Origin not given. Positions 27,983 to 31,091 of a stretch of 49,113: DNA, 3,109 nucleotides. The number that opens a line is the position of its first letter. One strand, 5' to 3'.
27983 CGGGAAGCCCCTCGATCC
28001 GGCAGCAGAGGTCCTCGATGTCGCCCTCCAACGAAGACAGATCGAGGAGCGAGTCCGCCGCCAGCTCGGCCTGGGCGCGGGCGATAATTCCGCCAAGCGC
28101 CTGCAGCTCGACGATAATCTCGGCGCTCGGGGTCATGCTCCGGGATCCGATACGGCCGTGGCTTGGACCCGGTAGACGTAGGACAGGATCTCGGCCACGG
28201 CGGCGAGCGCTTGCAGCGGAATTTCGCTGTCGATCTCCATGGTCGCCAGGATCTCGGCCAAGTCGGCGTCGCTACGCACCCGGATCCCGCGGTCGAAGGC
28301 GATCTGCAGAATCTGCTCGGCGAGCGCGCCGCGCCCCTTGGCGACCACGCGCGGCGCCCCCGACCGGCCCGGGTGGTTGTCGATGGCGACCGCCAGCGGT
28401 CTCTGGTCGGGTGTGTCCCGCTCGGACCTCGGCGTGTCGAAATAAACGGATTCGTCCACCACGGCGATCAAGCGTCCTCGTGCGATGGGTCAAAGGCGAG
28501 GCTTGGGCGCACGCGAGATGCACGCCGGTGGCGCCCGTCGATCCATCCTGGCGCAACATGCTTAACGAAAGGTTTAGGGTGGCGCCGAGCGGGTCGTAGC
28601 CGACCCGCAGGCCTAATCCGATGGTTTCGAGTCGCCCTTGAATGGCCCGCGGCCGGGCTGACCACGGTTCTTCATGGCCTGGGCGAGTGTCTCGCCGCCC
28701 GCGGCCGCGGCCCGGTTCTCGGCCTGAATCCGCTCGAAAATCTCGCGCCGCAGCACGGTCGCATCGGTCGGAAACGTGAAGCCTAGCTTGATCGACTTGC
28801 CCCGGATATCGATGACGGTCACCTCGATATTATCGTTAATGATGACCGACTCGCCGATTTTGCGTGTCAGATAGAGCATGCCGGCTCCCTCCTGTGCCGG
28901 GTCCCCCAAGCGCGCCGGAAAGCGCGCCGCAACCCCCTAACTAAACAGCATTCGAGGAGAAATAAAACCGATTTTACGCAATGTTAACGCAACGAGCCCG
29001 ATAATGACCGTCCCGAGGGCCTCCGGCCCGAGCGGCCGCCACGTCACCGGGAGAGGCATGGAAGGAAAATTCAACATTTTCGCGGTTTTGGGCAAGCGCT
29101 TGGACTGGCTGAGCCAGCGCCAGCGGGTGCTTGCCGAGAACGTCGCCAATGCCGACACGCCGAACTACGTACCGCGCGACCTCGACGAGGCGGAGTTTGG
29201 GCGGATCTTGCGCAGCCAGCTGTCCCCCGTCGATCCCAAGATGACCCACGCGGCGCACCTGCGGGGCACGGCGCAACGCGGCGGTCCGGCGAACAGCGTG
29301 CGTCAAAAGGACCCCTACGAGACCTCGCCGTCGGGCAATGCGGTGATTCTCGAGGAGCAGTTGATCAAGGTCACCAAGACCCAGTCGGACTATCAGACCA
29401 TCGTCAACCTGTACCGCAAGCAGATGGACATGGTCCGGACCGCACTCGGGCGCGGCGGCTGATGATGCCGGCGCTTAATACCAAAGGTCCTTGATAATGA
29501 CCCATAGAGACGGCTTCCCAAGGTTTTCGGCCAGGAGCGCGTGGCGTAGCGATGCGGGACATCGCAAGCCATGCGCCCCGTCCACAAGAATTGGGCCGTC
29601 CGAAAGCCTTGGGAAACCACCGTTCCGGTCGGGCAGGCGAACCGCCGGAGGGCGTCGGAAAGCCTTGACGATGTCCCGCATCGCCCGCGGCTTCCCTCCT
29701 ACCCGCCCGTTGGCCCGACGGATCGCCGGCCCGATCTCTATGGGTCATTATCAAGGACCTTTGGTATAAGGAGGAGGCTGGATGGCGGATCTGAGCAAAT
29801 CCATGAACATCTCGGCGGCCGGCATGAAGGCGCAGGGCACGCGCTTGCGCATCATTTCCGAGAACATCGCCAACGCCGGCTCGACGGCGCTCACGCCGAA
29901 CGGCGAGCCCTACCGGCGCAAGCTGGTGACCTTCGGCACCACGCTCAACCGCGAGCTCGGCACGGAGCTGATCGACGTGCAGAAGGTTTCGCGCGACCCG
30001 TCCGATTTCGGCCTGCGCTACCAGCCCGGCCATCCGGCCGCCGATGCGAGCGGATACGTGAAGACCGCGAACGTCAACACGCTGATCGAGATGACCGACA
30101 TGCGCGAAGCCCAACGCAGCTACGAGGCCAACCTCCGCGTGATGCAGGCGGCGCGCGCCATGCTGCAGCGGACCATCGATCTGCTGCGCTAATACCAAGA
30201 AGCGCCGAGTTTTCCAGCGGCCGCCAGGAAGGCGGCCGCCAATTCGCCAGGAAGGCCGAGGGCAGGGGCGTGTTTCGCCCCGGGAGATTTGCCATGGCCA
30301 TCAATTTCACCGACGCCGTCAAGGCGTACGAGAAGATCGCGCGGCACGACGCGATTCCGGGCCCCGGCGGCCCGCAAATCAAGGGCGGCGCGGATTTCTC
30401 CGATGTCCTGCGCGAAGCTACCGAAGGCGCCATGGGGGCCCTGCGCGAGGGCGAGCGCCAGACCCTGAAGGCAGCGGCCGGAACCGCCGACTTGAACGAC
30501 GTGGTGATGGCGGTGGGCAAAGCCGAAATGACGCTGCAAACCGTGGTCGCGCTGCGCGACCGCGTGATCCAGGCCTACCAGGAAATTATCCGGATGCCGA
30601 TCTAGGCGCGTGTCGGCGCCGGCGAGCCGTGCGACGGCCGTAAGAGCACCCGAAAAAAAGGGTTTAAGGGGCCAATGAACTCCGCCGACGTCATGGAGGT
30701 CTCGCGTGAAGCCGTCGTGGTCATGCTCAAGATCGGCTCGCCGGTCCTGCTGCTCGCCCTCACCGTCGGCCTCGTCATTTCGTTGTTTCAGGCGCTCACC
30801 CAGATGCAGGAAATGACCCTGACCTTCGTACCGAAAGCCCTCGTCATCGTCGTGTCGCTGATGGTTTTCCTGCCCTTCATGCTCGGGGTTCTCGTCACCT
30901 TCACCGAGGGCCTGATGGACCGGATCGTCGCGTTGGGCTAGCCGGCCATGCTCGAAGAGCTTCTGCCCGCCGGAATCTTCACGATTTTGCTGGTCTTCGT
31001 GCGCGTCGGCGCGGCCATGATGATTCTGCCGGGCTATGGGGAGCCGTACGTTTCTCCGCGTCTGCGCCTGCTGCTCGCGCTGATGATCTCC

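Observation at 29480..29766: MITE with perfect 33-bp terminal inverted repeats inserted inside the flgB-flgC operon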

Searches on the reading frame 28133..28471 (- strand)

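Call 19: search_protein_families(library=pfam, proteins=[window:28133-28471:-])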
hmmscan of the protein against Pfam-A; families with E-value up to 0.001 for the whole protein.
window:28133-28471:- (112 aa): 1 family
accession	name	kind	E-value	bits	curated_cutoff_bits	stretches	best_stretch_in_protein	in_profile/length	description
PF01312.24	Bac_export_2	-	1.7e-15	57.5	24.4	1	26-99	261-335/335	FlhB HrpN YscU SpaS Family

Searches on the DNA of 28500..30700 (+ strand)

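Call 6: search_rna_families(source=window, start=28500, end=30700, threshold=evalue, max_evalue=1)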
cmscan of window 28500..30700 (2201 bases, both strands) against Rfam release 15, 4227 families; matches with E-value up to 1: 2.
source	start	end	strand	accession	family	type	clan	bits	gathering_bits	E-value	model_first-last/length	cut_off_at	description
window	28592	28663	+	RF00960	mir-661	Gene; miRNA;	-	27.4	73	0.1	1-84/84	no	mir-661 microRNA precursor family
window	30212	30307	+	RF02809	RsmW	Gene; sRNA;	CL00106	21.5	52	0.78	1-124/124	no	RsmW RNA family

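Call 28: search_dna_similar(query=window:29470-29775:+, collection=plasmids, mode=distant, max_evalue=0.01)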
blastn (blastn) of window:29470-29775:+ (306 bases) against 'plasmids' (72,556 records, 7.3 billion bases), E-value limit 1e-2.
No match.

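Call 57: search_dna_similar(query=window:29476-29511:+, collection=plasmids, mode=distant, max_evalue=10, max_rows=15)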
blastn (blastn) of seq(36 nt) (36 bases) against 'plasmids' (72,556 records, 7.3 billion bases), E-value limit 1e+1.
Records with a match: 1; places in all: 1; records where one place covers at least 80% of the query: 0.
Best place of each record, by identity: 80-90% 1.
By first word of the organism name: Azospirillum 1.
By predicted mobility (MOB-suite, as given by PLSDB): mobilizable 1.
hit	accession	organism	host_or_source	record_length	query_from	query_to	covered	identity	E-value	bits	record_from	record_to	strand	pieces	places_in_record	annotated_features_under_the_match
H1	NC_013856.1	Azospirillum sp. B510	-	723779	1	27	75%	88.9%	1e+0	37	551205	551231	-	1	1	Na+/H+ antiporter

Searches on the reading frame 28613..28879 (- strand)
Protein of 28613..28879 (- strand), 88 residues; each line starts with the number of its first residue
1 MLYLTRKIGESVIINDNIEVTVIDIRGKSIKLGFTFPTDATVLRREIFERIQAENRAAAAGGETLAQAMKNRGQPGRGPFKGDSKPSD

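Call 19: search_protein_families(library=pfam, proteins=[window:28613-28879:-])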
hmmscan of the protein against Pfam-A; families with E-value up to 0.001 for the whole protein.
window:28613-28879:- (88 aa): 1 family
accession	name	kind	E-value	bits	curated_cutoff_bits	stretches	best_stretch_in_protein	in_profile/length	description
PF02599.21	CsrA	-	2.2e-20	72.8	27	1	1-52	1-52/53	Global regulator protein family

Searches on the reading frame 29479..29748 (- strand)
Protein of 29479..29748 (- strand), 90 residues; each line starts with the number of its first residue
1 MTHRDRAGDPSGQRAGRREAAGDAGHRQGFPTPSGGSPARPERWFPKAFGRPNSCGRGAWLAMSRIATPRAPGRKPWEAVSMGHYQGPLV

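Call 76: search_protein_families(library=pfam, proteins=[window:29479-29748:-], max_evalue=1)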
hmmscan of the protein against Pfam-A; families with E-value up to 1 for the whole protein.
window:29479-29748:- (90 aa): 0 families

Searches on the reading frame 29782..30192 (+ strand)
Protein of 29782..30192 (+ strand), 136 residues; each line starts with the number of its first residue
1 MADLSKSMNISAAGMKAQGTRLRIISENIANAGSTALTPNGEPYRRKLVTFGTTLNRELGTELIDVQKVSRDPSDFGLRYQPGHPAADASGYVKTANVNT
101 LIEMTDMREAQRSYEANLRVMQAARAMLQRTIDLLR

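Call 19: search_protein_families(library=pfam, proteins=[window:29782-30192:+])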
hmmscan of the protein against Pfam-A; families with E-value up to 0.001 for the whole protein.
window:29782-30192:+ (136 aa): 1 family
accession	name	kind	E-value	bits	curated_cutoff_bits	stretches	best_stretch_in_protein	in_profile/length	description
PF06429.18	Flg_bbr_C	-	1e-15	57.4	23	1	90-134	2-46/46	Flagellar basal body rod FlgEFG protein C-terminal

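Call 20: find_encoding_contigs(protein=window:29782-30192:+, flank=3000, max_places=10)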
Protein window:29782-30192:+ (136 aa): 1 contig read that carries it; 1 place shown.
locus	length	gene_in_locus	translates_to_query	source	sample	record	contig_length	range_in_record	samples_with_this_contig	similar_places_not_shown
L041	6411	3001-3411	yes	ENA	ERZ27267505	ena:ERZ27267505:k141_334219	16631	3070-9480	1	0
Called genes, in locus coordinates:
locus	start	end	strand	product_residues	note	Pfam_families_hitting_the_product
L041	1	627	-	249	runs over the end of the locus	PF00813:FliP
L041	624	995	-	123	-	-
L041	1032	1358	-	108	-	-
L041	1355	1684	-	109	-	PF01312:Bac_export_2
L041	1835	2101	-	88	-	PF02599:CsrA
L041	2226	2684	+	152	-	-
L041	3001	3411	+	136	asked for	PF06429:Flg_bbr_C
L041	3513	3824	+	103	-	PF02049:FliE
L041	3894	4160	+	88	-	PF01313:Bac_export_3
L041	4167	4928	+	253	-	PF01311:Bac_export_1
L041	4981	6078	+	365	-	PF01312:Bac_export_2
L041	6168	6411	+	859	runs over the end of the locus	PF00989:PAS (weak), PF08448:PAS_4, PF13188:PAS_8 (weak), PF13426:PAS_9 (weak), PF00512:HisKA, PF02518:HATPase_c, PF00072:Response_reg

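Call 21: find_homologous_proteins(query=window:29782-30192:+, max_evalue=1e-20)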
Query window:29782-30192:+ (136 aa): 7883 proteins with E <= 1e-20 among 8000 candidates; the best 120 are listed.
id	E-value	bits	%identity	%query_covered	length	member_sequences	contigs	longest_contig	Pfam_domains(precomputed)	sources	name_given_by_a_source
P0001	1.5e-80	285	100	100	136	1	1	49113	PF06429.19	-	-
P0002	2.1e-80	284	99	100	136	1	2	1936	PF06429.19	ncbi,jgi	-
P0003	3.0e-80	284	99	100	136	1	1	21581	PF06429.19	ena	-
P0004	5.7e-80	283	99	100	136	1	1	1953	PF06429.19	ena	-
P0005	5.7e-80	283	99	100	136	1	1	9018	PF06429.19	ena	-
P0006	8.0e-80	283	99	100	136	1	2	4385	PF06429.19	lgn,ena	-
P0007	8.0e-80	283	99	100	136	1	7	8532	PF06429.19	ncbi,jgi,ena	-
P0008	1.1e-79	282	99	100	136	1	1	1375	PF06429.19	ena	-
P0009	4.1e-79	280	98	100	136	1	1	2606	PF06429.19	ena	-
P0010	4.2e-79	280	97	100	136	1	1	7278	PF06429.19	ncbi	-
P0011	5.6e-79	280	98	100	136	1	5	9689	PF06429.19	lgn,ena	-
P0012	5.8e-79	280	97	100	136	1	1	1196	PF06429.19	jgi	-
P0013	1.0e-78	279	96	100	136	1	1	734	PF06429.19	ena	-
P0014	1.5e-78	278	97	100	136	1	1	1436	PF06429.19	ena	-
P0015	2.1e-78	278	97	100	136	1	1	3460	PF06429.19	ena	-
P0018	1.1e-77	276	96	100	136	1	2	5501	PF06429.19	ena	-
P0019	2.7e-76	271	93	100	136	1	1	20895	PF06429.19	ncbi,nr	ncbi:MAG: flagellar basal body rod protein FlgC [Proteobacteria bacterium]|nr:flagellar basal body r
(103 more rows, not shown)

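Call 22: find_encoding_contigs(protein=P0003, flank=1500, max_places=4)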
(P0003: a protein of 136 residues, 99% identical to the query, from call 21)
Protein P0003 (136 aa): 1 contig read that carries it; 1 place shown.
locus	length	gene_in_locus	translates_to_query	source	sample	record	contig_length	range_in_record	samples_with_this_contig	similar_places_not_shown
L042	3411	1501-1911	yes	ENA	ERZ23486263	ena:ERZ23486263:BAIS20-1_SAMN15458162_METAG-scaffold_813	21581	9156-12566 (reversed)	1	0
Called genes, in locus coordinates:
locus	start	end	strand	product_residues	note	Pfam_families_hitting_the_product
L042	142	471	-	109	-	PF01312:Bac_export_2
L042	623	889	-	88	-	PF02599:CsrA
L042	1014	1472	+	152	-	-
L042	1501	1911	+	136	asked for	PF06429:Flg_bbr_C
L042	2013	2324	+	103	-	PF02049:FliE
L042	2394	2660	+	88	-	PF01313:Bac_export_3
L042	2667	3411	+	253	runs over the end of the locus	PF01311:Bac_export_1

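Call 23: find_encoding_contigs(protein=P0007, flank=1500, max_places=8)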
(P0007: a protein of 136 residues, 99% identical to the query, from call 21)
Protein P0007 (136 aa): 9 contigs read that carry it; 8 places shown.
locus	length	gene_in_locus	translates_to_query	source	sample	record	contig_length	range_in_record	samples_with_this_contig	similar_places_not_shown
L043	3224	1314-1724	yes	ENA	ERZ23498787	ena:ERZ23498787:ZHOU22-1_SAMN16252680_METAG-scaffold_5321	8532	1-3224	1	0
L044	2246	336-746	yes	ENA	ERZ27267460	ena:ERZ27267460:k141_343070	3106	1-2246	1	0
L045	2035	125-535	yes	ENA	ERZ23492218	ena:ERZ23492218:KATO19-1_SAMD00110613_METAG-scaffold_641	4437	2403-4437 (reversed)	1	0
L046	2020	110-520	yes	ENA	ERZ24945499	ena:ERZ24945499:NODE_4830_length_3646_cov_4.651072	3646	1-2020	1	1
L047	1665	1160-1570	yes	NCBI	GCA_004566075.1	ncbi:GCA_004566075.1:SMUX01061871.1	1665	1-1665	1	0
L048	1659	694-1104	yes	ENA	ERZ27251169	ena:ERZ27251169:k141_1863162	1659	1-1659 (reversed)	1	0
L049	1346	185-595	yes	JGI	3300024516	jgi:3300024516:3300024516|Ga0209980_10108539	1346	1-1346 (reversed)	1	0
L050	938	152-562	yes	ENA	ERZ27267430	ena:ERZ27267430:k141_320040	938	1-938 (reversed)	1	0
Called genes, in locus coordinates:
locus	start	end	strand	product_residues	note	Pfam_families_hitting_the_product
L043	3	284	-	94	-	?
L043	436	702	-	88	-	PF02599:CsrA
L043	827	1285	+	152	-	-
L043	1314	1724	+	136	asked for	PF06429:Flg_bbr_C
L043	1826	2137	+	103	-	PF02049:FliE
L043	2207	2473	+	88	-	PF01313:Bac_export_3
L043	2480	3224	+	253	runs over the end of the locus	PF01311:Bac_export_1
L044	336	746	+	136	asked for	PF06429:Flg_bbr_C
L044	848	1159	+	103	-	PF02049:FliE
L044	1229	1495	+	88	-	PF01313:Bac_export_3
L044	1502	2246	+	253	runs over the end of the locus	PF01311:Bac_export_1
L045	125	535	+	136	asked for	PF06429:Flg_bbr_C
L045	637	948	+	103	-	PF02049:FliE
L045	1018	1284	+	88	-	PF01313:Bac_export_3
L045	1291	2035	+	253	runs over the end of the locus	PF01311:Bac_export_1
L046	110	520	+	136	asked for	PF06429:Flg_bbr_C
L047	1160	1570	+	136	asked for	PF06429:Flg_bbr_C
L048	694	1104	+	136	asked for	PF06429:Flg_bbr_C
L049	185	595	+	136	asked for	PF06429:Flg_bbr_C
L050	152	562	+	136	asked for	PF06429:Flg_bbr_C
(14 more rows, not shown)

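Call 24: find_encoding_contigs(protein=P0011, flank=1500, max_places=6)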
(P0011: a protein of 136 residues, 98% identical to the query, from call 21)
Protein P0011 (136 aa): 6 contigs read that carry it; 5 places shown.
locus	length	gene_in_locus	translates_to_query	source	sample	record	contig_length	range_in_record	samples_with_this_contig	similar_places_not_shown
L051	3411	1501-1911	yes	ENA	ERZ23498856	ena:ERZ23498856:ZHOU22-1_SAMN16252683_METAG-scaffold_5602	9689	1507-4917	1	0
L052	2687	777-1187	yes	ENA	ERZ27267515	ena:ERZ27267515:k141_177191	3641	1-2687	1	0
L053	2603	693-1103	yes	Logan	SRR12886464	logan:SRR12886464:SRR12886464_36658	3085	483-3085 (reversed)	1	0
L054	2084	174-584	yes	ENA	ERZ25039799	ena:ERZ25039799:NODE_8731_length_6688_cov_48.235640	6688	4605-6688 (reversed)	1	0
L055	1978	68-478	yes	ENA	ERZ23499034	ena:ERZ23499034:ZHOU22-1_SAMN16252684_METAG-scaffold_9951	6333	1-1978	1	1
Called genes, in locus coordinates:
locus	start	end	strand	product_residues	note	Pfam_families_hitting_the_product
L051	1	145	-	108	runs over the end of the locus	-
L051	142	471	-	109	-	PF01312:Bac_export_2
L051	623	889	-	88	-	PF02599:CsrA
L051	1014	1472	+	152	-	-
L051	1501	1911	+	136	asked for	PF06429:Flg_bbr_C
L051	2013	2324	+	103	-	PF02049:FliE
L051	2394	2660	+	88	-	PF01313:Bac_export_3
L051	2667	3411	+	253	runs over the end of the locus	PF01311:Bac_export_1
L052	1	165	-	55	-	?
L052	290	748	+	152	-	-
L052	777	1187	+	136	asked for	PF06429:Flg_bbr_C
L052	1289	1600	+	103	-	PF02049:FliE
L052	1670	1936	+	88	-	PF01313:Bac_export_3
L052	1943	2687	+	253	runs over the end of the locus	PF01311:Bac_export_1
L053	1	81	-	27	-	?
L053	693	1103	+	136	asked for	PF06429:Flg_bbr_C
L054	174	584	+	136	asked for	PF06429:Flg_bbr_C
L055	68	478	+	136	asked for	PF06429:Flg_bbr_C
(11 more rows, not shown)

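Call 25: find_encoding_contigs(protein=P0019, flank=1500, max_places=4)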
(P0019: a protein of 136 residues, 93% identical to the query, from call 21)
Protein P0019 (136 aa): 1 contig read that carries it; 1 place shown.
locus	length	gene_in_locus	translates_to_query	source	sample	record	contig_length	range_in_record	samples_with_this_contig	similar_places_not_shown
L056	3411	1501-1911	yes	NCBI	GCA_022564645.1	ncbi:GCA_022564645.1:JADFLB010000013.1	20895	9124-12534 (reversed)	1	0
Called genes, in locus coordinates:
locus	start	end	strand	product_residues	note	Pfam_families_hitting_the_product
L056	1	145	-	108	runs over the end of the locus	-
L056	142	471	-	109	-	PF01312:Bac_export_2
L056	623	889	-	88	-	PF02599:CsrA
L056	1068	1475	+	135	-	-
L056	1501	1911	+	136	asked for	PF06429:Flg_bbr_C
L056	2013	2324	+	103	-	PF02049:FliE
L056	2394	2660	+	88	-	PF01313:Bac_export_3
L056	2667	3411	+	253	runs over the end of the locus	PF01311:Bac_export_1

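Call 58: find_encoding_contigs(protein=P0010, flank=1200, max_places=4)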
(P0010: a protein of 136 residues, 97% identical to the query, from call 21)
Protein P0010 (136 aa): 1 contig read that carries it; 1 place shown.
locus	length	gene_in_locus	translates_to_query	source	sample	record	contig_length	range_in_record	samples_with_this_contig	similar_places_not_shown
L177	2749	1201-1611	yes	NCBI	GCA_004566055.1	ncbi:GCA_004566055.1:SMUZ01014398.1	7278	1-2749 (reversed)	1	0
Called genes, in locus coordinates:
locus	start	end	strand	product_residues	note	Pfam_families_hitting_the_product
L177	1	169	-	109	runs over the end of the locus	PF01312:Bac_export_2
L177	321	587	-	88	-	PF02599:CsrA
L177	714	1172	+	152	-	-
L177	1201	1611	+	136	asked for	PF06429:Flg_bbr_C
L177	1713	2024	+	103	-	PF02049:FliE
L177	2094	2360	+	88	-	PF01313:Bac_export_3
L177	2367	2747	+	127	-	?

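Call 59: find_encoding_contigs(protein=P0005, flank=1200, max_places=4)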
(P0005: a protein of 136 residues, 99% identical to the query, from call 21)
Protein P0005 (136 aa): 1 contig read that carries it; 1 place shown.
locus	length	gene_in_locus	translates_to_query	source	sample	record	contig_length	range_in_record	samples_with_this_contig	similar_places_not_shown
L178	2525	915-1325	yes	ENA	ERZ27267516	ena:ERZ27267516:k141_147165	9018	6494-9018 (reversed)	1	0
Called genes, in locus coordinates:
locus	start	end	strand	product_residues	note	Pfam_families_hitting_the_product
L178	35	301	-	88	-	PF02599:CsrA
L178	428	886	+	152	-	-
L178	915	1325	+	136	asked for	PF06429:Flg_bbr_C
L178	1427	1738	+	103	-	PF02049:FliE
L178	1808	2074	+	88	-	PF01313:Bac_export_3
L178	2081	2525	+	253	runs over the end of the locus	PF01311:Bac_export_1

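Call 60: find_encoding_contigs(protein=P0018, flank=1200, max_places=4)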
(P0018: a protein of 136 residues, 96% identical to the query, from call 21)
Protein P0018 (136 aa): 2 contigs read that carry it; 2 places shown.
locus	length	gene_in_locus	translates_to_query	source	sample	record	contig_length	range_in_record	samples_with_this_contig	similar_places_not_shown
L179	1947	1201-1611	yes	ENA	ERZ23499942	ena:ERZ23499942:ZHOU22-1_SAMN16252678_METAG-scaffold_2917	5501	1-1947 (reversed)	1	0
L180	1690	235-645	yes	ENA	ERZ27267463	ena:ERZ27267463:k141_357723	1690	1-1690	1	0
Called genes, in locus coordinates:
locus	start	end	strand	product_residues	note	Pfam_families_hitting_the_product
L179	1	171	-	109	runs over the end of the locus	PF01312:Bac_export_2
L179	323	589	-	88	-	PF02599:CsrA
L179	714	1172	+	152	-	-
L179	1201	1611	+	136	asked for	PF06429:Flg_bbr_C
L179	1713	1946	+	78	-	?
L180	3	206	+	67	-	?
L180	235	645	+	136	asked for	PF06429:Flg_bbr_C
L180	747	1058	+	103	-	PF02049:FliE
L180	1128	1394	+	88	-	PF01313:Bac_export_3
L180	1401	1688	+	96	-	?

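Call 61: find_encoding_contigs(protein=P0006, flank=1200, max_places=4)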
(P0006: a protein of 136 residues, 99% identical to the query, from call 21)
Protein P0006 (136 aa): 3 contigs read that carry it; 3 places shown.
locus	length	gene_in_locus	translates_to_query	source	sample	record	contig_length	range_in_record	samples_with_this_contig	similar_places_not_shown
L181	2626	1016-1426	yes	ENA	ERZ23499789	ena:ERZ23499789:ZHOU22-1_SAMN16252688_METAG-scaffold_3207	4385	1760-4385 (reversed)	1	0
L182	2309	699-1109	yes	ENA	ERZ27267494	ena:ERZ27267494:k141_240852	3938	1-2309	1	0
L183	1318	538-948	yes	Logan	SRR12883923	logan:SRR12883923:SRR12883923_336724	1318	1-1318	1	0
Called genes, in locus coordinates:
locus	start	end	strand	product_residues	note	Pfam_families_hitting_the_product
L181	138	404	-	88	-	PF02599:CsrA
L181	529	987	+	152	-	-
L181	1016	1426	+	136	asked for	PF06429:Flg_bbr_C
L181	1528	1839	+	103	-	PF02049:FliE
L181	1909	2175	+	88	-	PF01313:Bac_export_3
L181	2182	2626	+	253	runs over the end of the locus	PF01311:Bac_export_1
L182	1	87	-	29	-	?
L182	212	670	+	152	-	-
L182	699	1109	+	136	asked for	PF06429:Flg_bbr_C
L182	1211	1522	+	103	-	PF02049:FliE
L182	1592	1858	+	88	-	PF01313:Bac_export_3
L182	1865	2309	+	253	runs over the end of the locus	PF01311:Bac_export_1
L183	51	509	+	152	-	-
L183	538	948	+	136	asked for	PF06429:Flg_bbr_C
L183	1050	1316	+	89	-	?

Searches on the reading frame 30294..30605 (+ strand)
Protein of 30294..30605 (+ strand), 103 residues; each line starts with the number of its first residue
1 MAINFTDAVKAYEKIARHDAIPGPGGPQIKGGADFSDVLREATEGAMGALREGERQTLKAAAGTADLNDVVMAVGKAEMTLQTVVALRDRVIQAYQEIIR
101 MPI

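Call 19: search_protein_families(library=pfam, proteins=[window:30294-30605:+])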
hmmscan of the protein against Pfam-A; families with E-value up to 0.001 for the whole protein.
window:30294-30605:+ (103 aa): 1 family
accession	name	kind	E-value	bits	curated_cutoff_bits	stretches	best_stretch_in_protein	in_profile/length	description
PF02049.23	FliE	-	2.7e-21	75.9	22.4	1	30-103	15-89/89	Flagellar hook-basal body complex protein FliE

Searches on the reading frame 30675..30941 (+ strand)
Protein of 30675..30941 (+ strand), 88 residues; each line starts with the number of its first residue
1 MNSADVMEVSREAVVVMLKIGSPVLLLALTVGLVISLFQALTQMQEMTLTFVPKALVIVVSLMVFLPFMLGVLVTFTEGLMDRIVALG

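Call 19: search_protein_families(library=pfam, proteins=[window:30675-30941:+])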
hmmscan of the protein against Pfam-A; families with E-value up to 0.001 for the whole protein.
window:30675-30941:+ (88 aa): 1 family
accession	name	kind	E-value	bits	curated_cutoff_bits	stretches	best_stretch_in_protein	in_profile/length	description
PF01313.24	Bac_export_3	-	1.8e-25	89.1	25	1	6-77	2-73/74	Bacterial export proteins, family 3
